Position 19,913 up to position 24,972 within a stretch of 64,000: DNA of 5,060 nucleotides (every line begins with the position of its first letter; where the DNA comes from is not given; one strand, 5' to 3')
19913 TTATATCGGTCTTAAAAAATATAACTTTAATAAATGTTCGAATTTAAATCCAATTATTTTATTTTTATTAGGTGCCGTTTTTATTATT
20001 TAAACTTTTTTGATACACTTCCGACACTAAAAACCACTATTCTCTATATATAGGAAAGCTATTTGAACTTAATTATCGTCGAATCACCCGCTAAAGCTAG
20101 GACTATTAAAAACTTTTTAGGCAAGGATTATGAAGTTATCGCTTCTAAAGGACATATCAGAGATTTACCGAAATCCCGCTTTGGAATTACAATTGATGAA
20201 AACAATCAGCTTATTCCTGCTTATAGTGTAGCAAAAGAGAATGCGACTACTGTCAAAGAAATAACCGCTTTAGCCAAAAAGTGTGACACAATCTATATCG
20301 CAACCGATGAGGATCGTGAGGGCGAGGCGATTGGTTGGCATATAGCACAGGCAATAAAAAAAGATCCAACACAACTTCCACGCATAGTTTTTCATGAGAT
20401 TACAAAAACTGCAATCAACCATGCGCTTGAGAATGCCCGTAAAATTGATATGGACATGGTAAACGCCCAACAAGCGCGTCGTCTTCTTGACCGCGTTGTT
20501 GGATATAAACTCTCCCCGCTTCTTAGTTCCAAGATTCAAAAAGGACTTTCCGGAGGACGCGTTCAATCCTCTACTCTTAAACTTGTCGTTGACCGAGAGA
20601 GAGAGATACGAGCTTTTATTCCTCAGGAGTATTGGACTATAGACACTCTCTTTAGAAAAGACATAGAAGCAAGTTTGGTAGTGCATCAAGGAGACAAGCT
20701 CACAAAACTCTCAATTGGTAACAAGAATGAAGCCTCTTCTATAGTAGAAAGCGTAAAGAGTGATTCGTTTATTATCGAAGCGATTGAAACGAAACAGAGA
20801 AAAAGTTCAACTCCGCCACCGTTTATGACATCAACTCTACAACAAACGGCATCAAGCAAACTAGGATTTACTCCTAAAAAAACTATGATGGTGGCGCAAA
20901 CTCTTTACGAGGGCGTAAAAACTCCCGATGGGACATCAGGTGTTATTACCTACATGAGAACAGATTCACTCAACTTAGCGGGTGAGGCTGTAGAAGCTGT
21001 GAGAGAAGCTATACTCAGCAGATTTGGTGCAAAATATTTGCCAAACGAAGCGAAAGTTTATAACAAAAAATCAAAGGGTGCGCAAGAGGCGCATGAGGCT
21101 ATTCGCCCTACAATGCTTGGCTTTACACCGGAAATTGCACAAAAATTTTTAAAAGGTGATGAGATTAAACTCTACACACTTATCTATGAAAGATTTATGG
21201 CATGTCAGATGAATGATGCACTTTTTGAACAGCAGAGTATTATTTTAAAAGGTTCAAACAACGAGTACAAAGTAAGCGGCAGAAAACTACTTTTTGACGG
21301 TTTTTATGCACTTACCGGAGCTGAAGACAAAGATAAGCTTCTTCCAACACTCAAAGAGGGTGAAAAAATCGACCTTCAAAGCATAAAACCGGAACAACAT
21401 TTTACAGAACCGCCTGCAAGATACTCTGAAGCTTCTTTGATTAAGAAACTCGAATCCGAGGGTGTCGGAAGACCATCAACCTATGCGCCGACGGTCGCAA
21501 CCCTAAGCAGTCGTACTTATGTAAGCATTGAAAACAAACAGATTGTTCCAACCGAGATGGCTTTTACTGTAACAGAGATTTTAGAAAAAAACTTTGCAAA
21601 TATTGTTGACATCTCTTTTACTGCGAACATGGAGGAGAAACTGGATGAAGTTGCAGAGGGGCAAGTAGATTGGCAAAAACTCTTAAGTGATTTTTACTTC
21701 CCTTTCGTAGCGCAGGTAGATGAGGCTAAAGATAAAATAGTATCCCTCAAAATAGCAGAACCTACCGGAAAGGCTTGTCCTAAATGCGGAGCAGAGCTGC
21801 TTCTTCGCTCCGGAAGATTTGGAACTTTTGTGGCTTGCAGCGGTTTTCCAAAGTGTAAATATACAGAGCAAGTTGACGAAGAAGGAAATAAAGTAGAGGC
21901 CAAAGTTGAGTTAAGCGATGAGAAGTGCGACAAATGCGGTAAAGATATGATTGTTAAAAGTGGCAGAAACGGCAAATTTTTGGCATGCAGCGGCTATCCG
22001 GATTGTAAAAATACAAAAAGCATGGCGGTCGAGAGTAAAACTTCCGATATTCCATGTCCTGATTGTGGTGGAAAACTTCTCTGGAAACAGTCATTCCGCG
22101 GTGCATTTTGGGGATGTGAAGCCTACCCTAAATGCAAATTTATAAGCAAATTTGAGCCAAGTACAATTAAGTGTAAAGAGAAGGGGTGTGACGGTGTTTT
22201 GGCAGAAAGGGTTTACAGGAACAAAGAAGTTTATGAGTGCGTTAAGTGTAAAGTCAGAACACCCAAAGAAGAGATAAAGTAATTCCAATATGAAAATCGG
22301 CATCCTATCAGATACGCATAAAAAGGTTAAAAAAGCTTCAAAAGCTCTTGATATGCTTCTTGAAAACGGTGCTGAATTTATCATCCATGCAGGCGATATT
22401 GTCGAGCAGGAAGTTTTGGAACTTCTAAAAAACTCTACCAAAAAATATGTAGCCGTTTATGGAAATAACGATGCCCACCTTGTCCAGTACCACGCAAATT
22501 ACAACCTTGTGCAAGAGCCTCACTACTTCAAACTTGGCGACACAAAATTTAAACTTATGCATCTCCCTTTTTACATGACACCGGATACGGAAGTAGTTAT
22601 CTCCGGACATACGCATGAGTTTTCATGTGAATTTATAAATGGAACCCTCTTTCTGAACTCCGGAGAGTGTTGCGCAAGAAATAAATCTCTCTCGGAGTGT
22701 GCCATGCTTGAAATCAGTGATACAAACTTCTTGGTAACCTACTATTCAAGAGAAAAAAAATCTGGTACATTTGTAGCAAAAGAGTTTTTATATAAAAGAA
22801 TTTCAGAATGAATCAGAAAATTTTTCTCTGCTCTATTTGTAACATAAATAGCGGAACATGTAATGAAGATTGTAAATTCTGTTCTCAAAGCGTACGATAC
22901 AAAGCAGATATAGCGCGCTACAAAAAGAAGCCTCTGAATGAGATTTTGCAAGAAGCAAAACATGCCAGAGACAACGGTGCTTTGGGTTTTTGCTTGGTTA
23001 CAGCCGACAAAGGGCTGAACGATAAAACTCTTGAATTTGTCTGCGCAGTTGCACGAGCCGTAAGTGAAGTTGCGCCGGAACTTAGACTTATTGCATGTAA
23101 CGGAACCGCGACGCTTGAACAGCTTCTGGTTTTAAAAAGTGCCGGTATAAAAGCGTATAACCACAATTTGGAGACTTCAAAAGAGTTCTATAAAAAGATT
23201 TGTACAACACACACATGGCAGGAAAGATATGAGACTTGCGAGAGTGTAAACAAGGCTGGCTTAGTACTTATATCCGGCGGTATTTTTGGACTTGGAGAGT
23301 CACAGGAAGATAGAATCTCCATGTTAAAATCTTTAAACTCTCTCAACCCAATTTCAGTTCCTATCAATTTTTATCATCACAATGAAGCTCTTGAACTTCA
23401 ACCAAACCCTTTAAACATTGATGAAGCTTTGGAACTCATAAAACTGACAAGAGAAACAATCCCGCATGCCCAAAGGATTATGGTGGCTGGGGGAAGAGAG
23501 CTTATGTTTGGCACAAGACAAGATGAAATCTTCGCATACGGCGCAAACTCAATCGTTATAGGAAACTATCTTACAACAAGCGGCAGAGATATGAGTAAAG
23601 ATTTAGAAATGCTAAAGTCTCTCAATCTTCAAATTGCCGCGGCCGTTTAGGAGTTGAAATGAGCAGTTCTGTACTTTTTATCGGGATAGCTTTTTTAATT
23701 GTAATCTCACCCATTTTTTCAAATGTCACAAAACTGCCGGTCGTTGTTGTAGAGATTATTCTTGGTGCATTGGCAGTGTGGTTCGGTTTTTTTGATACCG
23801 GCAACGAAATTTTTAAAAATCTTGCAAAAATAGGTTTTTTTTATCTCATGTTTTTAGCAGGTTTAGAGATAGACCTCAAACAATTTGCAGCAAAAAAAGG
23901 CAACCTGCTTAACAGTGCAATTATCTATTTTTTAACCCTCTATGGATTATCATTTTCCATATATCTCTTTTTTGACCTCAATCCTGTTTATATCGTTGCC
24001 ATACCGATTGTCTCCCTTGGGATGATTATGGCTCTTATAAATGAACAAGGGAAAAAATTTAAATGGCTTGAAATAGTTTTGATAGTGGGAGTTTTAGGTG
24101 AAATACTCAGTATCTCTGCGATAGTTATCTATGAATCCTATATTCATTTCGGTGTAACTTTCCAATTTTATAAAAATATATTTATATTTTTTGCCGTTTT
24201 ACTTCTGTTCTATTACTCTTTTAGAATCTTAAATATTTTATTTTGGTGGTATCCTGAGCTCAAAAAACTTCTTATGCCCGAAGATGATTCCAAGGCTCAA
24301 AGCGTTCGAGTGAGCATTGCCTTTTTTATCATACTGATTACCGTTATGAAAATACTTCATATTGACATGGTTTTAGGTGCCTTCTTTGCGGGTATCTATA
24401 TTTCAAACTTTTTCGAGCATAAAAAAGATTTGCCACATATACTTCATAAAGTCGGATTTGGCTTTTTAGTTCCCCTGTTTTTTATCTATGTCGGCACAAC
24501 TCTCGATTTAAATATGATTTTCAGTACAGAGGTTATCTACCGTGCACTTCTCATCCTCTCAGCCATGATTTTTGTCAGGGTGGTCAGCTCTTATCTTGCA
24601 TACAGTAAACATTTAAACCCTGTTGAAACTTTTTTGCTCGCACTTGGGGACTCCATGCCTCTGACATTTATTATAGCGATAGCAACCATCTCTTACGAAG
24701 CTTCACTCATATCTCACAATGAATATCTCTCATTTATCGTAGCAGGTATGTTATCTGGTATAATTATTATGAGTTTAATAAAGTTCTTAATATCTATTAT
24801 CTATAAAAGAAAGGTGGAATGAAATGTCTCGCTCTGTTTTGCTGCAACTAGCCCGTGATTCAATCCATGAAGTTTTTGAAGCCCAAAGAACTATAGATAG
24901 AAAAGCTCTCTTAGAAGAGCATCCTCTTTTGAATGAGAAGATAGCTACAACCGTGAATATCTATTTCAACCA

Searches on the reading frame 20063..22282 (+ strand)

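Call 80: search_protein_families(library=pfam, proteins=[window:20063-22282:+], max_evalue=0.00001)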
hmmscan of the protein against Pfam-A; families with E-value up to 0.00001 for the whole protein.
window:20063-22282:+ (739 aa): 3 families
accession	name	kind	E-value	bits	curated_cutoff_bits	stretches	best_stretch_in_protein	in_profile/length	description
PF01131.25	Topoisom_bac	-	1.4e-127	426.6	35.1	1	128-541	2-410/411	DNA topoisomerase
PF01396.24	Zn_ribbon_Top1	-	1.9e-42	143.2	32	3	570-605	2-37/39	Topoisomerase DNA binding C4 zinc finger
PF01751.28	Toprim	-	3e-23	82.2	23.1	1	3-113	2-96/96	Toprim domain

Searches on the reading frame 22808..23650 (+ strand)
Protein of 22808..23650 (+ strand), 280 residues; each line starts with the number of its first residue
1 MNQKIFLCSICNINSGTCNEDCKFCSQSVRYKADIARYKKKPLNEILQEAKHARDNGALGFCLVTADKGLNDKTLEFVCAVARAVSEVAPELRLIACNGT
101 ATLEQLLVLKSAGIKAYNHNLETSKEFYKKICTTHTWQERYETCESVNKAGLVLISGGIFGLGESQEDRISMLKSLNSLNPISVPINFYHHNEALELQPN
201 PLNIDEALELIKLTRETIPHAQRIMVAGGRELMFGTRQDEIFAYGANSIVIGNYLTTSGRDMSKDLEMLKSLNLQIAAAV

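Call 80: search_protein_families(library=pfam, proteins=[window:22808-23650:+], max_evalue=0.00001)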
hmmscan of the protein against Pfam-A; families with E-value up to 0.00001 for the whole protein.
window:22808-23650:+ (280 aa): 2 families
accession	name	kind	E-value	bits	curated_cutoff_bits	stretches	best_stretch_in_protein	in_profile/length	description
PF04055.27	Radical_SAM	-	7.4e-23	82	29.5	1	16-175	5-165/166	Radical SAM superfamily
PF06968.18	BATS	-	1.3e-19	70.6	22.2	1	185-275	1-88/88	Biotin and Thiamin Synthesis associated domain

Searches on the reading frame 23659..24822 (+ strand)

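Call 80: search_protein_families(library=pfam, proteins=[window:23659-24822:+], max_evalue=0.00001)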
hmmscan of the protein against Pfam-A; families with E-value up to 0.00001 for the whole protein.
window:23659-24822:+ (387 aa): 1 family
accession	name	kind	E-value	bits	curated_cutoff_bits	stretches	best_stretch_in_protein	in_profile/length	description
PF00999.27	Na_H_Exchanger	-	3.3e-46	158.3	26.2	1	13-376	3-371/375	Sodium/hydrogen exchanger, transmembrane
